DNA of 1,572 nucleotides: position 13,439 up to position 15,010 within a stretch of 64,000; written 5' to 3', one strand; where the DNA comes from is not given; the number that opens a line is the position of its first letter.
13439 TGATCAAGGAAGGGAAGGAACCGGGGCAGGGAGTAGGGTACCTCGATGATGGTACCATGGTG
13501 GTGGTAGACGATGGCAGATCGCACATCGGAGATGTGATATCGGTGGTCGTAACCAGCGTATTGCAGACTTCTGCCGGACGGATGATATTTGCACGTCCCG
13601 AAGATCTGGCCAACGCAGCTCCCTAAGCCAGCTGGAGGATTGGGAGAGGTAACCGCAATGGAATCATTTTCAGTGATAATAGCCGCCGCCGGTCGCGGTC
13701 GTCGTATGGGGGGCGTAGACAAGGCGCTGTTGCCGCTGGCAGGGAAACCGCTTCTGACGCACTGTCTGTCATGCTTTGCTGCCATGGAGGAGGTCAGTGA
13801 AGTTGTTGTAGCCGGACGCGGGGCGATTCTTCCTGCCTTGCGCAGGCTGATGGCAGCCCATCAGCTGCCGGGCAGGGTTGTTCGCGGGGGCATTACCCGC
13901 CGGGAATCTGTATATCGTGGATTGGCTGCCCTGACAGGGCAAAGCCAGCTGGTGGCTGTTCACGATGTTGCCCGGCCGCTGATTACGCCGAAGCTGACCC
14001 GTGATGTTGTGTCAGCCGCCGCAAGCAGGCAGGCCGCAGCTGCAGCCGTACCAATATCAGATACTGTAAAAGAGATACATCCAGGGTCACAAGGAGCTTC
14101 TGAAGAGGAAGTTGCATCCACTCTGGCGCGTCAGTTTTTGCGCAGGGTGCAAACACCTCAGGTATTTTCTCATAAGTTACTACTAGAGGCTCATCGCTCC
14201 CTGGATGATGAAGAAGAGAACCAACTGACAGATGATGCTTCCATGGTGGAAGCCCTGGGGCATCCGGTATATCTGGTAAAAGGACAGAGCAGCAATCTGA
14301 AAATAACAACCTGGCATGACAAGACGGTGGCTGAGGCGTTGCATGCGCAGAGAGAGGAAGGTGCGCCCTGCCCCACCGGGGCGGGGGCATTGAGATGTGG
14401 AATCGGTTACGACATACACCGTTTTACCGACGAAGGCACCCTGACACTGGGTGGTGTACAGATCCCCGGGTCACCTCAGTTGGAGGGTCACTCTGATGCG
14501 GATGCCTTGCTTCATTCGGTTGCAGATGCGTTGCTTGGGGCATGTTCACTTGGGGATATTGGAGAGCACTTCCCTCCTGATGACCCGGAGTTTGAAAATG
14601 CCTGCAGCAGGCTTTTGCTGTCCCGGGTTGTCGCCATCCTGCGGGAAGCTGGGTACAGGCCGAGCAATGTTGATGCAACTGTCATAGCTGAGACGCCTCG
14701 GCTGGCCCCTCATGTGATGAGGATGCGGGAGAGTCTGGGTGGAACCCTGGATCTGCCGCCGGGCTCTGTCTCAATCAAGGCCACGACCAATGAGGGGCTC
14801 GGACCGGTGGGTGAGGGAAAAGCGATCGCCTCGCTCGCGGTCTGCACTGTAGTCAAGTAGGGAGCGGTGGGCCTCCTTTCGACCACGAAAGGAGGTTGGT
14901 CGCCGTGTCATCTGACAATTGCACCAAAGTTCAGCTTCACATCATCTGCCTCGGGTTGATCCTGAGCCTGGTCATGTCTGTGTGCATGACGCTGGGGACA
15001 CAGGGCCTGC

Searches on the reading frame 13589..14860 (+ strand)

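Call 61: search_protein_families(library=pfam, proteins=[window:13589-14860:+], max_evalue=1e-8)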
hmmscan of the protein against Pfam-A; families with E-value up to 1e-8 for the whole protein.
window:13589-14860:+ (423 aa): 3 families
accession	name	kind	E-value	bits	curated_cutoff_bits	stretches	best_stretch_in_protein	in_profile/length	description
PF02542.21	YgbB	-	2e-57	194.3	26.7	1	269-421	2-154/155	YgbB family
PF01128.25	IspD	-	1.5e-53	182.2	27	1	29-251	3-218/221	2-C-methyl-D-erythritol 4-phosphate cytidylyltransferase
PF12804.13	NTP_transf_3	-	5e-16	59.7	27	1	29-188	1-128/160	MobA-like NTP transferase domain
